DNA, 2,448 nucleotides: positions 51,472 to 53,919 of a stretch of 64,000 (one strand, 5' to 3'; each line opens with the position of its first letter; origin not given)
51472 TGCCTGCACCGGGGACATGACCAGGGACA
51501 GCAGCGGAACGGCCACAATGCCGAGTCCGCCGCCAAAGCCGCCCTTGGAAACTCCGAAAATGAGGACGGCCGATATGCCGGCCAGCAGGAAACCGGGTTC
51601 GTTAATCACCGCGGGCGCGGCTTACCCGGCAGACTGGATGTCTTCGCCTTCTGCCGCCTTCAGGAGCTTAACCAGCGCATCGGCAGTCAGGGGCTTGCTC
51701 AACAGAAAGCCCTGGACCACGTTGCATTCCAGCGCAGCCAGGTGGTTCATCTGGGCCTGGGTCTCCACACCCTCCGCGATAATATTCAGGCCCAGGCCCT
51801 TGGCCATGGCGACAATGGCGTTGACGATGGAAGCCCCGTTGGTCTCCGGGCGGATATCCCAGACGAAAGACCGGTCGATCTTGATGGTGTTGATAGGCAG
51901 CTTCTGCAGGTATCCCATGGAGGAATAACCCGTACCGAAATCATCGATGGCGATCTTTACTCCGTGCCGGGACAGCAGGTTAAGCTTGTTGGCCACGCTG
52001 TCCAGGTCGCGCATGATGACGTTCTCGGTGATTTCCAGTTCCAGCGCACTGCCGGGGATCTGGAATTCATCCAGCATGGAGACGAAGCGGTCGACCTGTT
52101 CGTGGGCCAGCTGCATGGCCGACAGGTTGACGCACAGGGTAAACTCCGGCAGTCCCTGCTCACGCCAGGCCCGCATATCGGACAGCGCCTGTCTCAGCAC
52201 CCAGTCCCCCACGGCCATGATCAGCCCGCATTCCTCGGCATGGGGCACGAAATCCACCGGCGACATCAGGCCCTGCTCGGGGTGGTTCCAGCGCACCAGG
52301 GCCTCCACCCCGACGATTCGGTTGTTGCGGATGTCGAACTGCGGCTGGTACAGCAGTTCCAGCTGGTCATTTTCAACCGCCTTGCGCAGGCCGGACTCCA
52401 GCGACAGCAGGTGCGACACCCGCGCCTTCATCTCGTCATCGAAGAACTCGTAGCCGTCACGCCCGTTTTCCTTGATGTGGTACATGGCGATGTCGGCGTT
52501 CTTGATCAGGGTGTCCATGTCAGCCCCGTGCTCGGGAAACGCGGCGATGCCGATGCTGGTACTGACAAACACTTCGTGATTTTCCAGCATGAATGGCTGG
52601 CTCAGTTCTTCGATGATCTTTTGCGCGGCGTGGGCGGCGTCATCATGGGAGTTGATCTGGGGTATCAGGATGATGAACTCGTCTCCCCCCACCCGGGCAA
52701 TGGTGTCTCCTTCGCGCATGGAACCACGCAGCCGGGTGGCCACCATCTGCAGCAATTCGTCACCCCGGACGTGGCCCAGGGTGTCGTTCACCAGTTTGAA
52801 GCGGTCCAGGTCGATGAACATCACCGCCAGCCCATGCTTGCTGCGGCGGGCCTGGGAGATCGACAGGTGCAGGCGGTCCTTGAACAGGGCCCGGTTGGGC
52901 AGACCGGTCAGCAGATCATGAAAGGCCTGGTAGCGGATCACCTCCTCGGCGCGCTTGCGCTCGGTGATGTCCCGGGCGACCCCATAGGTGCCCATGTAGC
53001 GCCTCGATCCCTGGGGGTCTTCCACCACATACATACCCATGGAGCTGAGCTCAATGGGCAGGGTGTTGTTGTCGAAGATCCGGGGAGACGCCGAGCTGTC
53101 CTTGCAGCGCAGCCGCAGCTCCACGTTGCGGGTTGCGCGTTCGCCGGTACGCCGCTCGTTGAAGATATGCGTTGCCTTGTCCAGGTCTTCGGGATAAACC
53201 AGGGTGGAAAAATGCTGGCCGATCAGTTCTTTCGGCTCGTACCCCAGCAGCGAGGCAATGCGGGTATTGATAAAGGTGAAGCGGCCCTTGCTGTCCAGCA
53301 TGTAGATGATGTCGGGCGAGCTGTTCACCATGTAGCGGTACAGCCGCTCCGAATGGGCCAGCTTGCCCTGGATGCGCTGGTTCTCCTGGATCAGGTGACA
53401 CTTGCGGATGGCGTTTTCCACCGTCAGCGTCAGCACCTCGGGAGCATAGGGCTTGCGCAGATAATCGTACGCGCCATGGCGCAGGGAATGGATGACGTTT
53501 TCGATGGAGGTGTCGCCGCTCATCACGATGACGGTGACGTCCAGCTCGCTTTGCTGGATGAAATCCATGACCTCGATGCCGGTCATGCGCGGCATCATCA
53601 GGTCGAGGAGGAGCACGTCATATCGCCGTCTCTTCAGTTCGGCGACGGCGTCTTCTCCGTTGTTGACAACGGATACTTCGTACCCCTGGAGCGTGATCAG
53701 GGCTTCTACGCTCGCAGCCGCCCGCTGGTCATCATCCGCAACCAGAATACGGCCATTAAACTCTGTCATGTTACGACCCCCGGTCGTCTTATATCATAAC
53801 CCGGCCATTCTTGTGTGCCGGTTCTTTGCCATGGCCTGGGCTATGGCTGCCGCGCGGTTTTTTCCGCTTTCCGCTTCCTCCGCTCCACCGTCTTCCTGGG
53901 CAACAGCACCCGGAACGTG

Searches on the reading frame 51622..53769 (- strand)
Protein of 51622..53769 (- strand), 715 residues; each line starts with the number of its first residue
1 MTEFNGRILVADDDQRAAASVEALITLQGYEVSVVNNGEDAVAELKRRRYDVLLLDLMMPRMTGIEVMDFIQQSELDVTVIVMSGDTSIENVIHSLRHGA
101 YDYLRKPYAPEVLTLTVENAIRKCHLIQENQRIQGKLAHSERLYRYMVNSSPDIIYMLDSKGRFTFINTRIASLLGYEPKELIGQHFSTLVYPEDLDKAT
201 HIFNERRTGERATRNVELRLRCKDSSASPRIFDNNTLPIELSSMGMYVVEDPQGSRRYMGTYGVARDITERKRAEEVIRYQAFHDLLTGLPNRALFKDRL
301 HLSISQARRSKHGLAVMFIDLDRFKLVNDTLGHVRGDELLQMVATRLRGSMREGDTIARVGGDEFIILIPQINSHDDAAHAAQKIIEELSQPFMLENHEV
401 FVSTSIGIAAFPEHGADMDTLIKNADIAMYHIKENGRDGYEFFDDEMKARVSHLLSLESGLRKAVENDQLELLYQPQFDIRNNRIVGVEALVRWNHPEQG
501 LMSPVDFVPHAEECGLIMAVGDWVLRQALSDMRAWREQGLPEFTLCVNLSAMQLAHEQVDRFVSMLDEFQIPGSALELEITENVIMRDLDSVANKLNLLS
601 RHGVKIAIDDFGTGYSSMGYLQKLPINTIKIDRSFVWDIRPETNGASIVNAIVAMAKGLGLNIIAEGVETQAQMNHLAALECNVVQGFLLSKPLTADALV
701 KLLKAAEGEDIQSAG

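Call 3: search_protein_families(library=pfam, proteins=[window:51622-53769:-], max_evalue=0.001)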
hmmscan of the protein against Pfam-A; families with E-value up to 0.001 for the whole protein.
window:51622-53769:- (715 aa): 9 families
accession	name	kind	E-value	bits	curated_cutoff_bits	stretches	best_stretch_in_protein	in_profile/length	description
PF00563.25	EAL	-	1.1e-72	244.6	31.3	1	461-693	4-236/236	EAL domain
PF00990.26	GGDEF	-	1e-52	178.6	23.8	1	282-438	1-160/161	Diguanylate cyclase, GGDEF domain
PF00072.30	Response_reg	-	2.6e-27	95.6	30.2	1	8-117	1-110/111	Response regulator receiver domain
PF00989.32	PAS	-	9.9e-12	45.3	22.6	1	143-226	2-83/113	PAS fold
PF08448.16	PAS_4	-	1.4e-10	41.8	23.1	1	148-273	1-110/110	PAS fold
PF13426.13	PAS_9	-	4.1e-09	37.1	27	1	152-270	1-103/103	PAS domain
PF08447.18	PAS_3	-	4.6e-07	30.5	25.6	1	165-225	2-63/89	PAS fold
PF13188.13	PAS_8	-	5e-07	29.8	21.8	1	143-191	2-51/65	PAS domain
PF14598.12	PAS_11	-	0.00052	20.4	25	0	158-222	8-71/109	PAS domain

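Call 7: search_protein_families(library=ncbifam, proteins=[window:51622-53769:-], max_evalue=0.001)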
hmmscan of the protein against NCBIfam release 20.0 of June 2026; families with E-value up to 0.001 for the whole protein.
window:51622-53769:- (715 aa): 124 families (the best 25 are shown)
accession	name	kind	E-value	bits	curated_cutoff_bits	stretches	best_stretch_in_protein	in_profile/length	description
NF045675.1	PhdiestaseDibA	equivalog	9.3e-144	480.1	980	1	121-699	57-621/623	phosphodiesterase DibA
NF053781.1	cdiGMPphdstlr2612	equivalog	9.2e-133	444.3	1600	1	134-705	707-1267/1268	Tlr1612 family c-di-GMP phosphodiesterase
NF007474.0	PRK10060.1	equivalog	1.5e-130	436.4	782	1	146-705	115-656/663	cyclic di-GMP phosphodiesterase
NF008467.0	PRK11359.1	equivalog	5.2e-110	368.7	857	1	270-705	368-794/800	oxygen-sensing cyclic-di-GMP phosphodiesterase DosP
NF052458.1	PhdiestGepA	equivalog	4.4e-105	352.6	1200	1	276-696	419-834/840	phosphodiesterase GepA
NF007298.0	PRK09776.1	equivalog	3e-87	293.6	1135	2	259-705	661-1108/1111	diguanylate cyclase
NF008807.1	PRK11829.1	equivalog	5e-83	279.3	733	1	287-696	247-655/670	biofilm formation regulator HmsP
NF052596.1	RR_EAL_PvrR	equivalog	6.2e-63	212.8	580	2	457-705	143-391/398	response regulator cyclic di-GMP phosphodiesterase PvrR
NF007423.1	PRK09966.1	equivalog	1e-53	182.7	325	1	274-433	231-390/390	diguanylate cyclase DgcN/YfiN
NF007135.0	PRK09581.1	equivalog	2.8e-53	181.4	474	2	281-438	291-450/457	PleD family two-component system response regulator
NF007839.0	PRK10551.1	equivalog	7.5e-49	166.7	461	1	462-706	269-513/518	cyclic di-GMP phosphodiesterase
NF045673.1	c-di-GMPRcptLapD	equivalog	9.5e-49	166.3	1020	1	271-694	225-645/647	cyclic di-GMP receptor LapD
TIGR00254.1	GGDEF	domain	2.2e-45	154.4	37.4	1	280-442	3-166/168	diguanylate cyclase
NF008281.1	PRK11059.1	equivalog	3.6e-43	147.8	663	1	269-693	208-629/633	RNase E specificity factor CsrD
NF038266.1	diguan_SiaD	equivalog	3.4e-39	134.8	290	1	276-438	88-250/252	biofilm regulation diguanylate cyclase SiaD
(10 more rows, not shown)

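Call 61: find_homologous_proteins(query=window:51622-53769:-, max_evalue=1e-50)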
Query window:51622-53769:- (715 aa): 7956 proteins with E <= 1e-50 among 8000 candidates; the best 120 are listed.
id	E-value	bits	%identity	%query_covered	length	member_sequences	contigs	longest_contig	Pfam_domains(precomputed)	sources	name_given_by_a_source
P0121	0.0e+0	1598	100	100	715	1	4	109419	PF08447.19,PF13426.14,PF13188.14,PF08448.17,PF00563.26,PF00989.32,PF00990.27,PF00072.31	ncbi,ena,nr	ncbi:MAG: EAL domain-containing protein [Xanthomonadales bacterium]|nr:EAL domain-containing protein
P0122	0.0e+0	1120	69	99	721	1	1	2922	PF08447.19,PF13426.14,PF13188.14,PF08448.17,PF00563.26,PF00989.32,PF00990.27,PF00072.31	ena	-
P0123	0.0e+0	1077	67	99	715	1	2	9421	PF08447.19,PF13426.14,PF13188.14,PF08448.17,PF00563.26,PF00989.32,PF00990.27,PF00072.31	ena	-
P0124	0.0e+0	1055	66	98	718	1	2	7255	PF08447.19,PF13426.14,PF13188.14,PF08448.17,PF00563.26,PF00989.32,PF00990.27,PF00072.31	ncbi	-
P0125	0.0e+0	1054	66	98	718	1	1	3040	PF08447.19,PF13426.14,PF13188.14,PF08448.17,PF00563.26,PF00989.32,PF00990.27,PF00072.31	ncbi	-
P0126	0.0e+0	1054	66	98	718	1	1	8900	PF08447.19,PF13426.14,PF13188.14,PF08448.17,PF00563.26,PF00989.32,PF00990.27,PF00072.31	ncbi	-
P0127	0.0e+0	1049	66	98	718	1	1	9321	PF13426.14,PF13188.14,PF08448.17,PF00563.26,PF00989.32,PF00990.27,PF00072.31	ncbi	-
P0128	0.0e+0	1035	69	91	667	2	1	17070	PF08447.19,PF13426.14,PF13188.14,PF08448.17,PF00563.26,PF00989.32,PF00990.27,PF00072.31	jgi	jgi:diguanylate cyclase (GGDEF)-like protein/PAS domain S-box-containing protein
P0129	2.7e-274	930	59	98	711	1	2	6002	PF08447.19,PF13426.14,PF08448.17,PF00563.26,PF00989.32,PF00990.27,PF00072.31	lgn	-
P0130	3.0e-273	926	58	98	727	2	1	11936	PF08447.19,PF13426.14,PF13188.14,PF08448.17,PF00563.26,PF00989.32,PF00990.27,PF00072.31,PF14598.13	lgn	-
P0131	2.9e-272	923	59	97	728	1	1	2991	PF08447.19,PF13426.14,PF13188.14,PF08448.17,PF00563.26,PF00989.32,PF00990.27,PF00072.31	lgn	-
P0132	3.3e-271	920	58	98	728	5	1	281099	PF08447.19,PF13426.14,PF13188.14,PF08448.17,PF00563.26,PF00989.32,PF00990.27,PF00072.31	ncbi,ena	-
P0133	8.7e-271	918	60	97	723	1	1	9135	PF08447.19,PF13426.14,PF13188.14,PF08448.17,PF00563.26,PF00989.32,PF00990.27,PF00072.31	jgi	-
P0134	7.2e-262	889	58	96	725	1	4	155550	PF08447.19,PF13426.14,PF13188.14,PF08448.17,PF00563.26,PF00989.32,PF00990.27,PF00072.31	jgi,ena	-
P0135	8.4e-261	885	56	98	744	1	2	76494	PF08447.19,PF13426.14,PF13188.14,PF08448.17,PF00563.26,PF00989.32,PF00990.27,PF00072.31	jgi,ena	jgi:diguanylate cyclase (GGDEF)-like protein/PAS domain S-box-containing protein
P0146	1.4e-254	865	54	98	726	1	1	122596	PF08447.19,PF13426.14,PF13188.14,PF08448.17,PF00563.26,PF00989.32,PF00990.27,PF00072.31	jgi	jgi:diguanylate cyclase (GGDEF)-like protein/PAS domain S-box-containing protein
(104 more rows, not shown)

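Call 62: find_encoding_contigs(protein=P0128, flank=7000, max_places=2)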
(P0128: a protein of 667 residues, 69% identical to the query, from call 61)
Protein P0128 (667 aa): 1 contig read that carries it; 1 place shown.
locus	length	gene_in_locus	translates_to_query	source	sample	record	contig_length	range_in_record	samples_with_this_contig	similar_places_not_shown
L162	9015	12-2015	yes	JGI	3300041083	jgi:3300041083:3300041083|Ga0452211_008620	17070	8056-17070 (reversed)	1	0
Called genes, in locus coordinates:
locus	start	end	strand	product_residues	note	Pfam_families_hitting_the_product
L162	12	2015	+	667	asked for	PF00072:Response_reg, PF00989:PAS, PF08448:PAS_4 (weak), PF13188:PAS_8 (weak), PF13426:PAS_9, PF08447:PAS_3 (weak), PF00990:GGDEF, PF00563:EAL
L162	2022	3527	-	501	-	PF01381:HTH_3 (weak), PF12268:DUF3612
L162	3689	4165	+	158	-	PF20658:MSG_insertion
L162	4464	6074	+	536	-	-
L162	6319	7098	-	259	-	PF01209:Ubie_methyltran, PF02353:CMAS, PF13489:Methyltransf_23, PF13847:Methyltransf_31, PF08241:Methyltransf_11, PF08242:Methyltransf_12, PF13649:Methyltransf_25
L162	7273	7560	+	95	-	PF09904:HTH_43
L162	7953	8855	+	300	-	PF00482:T2SSF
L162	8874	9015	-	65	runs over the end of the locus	-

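Call 63: find_encoding_contigs(protein=P0123, flank=7000, max_places=2)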
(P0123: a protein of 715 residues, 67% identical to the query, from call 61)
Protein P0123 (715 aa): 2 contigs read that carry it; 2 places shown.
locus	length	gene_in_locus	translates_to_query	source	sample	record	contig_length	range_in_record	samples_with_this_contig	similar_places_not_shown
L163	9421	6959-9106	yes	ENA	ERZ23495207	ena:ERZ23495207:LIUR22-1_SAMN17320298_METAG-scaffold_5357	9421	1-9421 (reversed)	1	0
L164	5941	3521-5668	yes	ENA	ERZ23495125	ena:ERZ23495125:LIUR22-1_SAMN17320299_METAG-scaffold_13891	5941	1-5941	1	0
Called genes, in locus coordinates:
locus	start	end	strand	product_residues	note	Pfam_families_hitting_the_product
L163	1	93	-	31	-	?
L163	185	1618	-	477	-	PF00999:Na_H_Exchanger, PF02254:TrkA_N, PF27452:KefB_C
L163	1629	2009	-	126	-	-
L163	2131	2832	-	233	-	PF00498:FHA, PF16697:Yop-YscD_cpl (weak), PF00990:GGDEF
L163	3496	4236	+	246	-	-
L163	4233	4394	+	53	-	-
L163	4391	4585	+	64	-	-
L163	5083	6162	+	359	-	-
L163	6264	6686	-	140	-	PF13328:HD_4 (weak)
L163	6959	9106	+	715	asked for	PF00072:Response_reg, PF13188:PAS_8 (faint), PF00989:PAS, PF08448:PAS_4 (weak), PF13426:PAS_9 (weak), PF08447:PAS_3 (weak), PF00990:GGDEF, PF00563:EAL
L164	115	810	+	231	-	PF10979:DUF2786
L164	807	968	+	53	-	-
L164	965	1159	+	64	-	-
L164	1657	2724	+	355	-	-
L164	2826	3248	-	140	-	PF13328:HD_4 (weak)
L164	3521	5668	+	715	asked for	PF00072:Response_reg, PF13188:PAS_8 (faint), PF00989:PAS, PF08448:PAS_4 (weak), PF13426:PAS_9 (weak), PF08447:PAS_3 (weak), PF00990:GGDEF, PF00563:EAL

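Call 64: find_encoding_contigs(protein=P0132, flank=7000, max_places=2)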
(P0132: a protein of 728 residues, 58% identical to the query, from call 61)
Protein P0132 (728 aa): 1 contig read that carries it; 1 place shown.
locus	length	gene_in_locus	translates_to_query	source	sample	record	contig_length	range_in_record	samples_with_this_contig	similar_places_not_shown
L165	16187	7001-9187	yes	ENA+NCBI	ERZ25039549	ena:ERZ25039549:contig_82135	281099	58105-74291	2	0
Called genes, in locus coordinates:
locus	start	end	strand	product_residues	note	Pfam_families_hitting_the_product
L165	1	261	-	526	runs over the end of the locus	PF00990:GGDEF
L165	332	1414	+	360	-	PF04055:Radical_SAM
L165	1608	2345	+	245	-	PF04972:BON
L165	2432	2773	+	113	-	PF04358:DsrC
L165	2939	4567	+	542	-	PF00672:HAMP, PF00015:MCPsignal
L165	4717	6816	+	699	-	PF08668:HDOD, PF01966:HD, PF01590:GAF (weak), PF13185:GAF_2 (weak), PF00512:HisKA (weak), PF02518:HATPase_c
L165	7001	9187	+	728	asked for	PF00072:Response_reg, PF00989:PAS, PF08448:PAS_4, PF13188:PAS_8 (weak), PF13426:PAS_9, PF08447:PAS_3 (weak), PF00990:GGDEF, PF00563:EAL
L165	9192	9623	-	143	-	-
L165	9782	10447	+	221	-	PF01891:CbiM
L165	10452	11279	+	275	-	PF01026:TatD_DNase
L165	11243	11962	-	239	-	-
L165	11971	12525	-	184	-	-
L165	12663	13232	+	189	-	PF00149:Metallophos (faint), PF12850:Metallophos_2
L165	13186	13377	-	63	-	-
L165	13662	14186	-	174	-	-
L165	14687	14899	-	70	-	-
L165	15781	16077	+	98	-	-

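Call 65: find_encoding_contigs(protein=P0134, flank=5000, max_places=2)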
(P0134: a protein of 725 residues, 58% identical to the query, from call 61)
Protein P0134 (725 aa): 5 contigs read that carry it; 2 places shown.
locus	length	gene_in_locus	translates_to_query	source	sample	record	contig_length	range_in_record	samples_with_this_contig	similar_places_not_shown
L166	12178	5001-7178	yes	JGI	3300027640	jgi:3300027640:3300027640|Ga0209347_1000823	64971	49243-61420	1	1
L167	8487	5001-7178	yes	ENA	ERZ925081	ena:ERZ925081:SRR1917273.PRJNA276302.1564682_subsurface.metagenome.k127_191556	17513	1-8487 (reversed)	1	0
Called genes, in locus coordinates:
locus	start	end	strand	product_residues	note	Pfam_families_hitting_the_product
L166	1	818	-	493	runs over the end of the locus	PF00990:GGDEF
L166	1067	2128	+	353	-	PF04055:Radical_SAM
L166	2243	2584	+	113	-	PF04358:DsrC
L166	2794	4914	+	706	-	PF08668:HDOD, PF01966:HD, PF00512:HisKA (faint), PF01590:GAF, PF13185:GAF_2, PF02518:HATPase_c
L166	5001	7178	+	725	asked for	PF00072:Response_reg, PF00989:PAS, PF08448:PAS_4, PF13188:PAS_8 (weak), PF13426:PAS_9, PF08447:PAS_3, PF00990:GGDEF, PF00563:EAL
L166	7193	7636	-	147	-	-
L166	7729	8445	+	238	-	PF01891:CbiM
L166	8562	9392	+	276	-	PF01026:TatD_DNase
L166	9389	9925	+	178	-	PF00149:Metallophos (faint), PF12850:Metallophos_2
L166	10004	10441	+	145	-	PF06146:PsiE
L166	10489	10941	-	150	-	-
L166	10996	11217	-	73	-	-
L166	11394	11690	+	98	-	-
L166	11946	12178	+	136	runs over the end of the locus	-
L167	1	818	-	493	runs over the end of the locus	PF00990:GGDEF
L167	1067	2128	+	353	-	PF04055:Radical_SAM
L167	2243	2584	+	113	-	PF04358:DsrC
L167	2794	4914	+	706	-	PF08668:HDOD, PF01966:HD, PF00512:HisKA (faint), PF01590:GAF, PF13185:GAF_2, PF02518:HATPase_c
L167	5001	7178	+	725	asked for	PF00072:Response_reg, PF00989:PAS, PF08448:PAS_4, PF13188:PAS_8 (weak), PF13426:PAS_9, PF08447:PAS_3, PF00990:GGDEF, PF00563:EAL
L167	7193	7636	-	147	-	-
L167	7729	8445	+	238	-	PF01891:CbiM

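Call 66: find_encoding_contigs(protein=P0146, flank=5000, max_places=2)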
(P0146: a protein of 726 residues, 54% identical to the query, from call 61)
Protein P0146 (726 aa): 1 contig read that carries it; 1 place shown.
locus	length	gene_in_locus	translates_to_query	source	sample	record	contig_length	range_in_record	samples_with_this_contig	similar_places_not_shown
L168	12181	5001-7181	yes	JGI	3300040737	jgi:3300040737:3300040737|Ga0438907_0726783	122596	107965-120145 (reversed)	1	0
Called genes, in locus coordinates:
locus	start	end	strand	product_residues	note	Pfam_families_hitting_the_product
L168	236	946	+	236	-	PF00932:LTD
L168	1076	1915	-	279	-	-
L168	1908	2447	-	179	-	-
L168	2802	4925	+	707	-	PF08668:HDOD, PF01966:HD (weak), PF00512:HisKA, PF02518:HATPase_c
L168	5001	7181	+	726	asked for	PF00072:Response_reg, PF00989:PAS, PF08448:PAS_4 (weak), PF13188:PAS_8 (weak), PF13426:PAS_9 (weak), PF08447:PAS_3 (weak), PF00990:GGDEF, PF00563:EAL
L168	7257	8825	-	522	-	PF01676:Metalloenzyme, PF06415:iPGM_N, PF01663:Phosphodiest (weak)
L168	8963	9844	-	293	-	PF00902:TatC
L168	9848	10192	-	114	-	PF02416:TatA_B_E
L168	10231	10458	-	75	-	PF02416:TatA_B_E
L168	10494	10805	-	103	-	PF01503:PRA-PH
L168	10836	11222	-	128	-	PF01502:PRA-CH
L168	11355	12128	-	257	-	PF00977:His_biosynth, PF01207:Dus (faint), PF05690:ThiG (faint), PF02581:TMP-TENI (faint), PF03060:NMO (faint)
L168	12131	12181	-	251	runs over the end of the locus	PF00977:His_biosynth, PF01207:Dus (weak)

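Call 67: find_encoding_contigs(protein=P0126, flank=5000, max_places=2)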
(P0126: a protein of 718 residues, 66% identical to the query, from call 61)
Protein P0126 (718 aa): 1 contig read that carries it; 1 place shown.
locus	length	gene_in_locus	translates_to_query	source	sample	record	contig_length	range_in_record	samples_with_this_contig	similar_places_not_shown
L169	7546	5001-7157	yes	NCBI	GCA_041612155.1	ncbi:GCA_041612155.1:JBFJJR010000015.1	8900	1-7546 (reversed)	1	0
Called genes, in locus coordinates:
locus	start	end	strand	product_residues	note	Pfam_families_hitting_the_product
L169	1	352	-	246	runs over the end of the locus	PF01135:PCMT, PF13489:Methyltransf_23 (weak), PF00398:RrnaAD (weak), PF13649:Methyltransf_25, PF08241:Methyltransf_11 (weak)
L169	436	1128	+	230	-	PF00300:His_Phos_1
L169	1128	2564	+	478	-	PF00474:SSF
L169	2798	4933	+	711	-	PF08668:HDOD, PF01966:HD (weak), PF00512:HisKA (faint), PF13185:GAF_2 (weak), PF02518:HATPase_c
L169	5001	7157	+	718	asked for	PF00072:Response_reg, PF00989:PAS, PF08448:PAS_4, PF13188:PAS_8 (weak), PF13426:PAS_9, PF08447:PAS_3 (weak), PF00990:GGDEF, PF00563:EAL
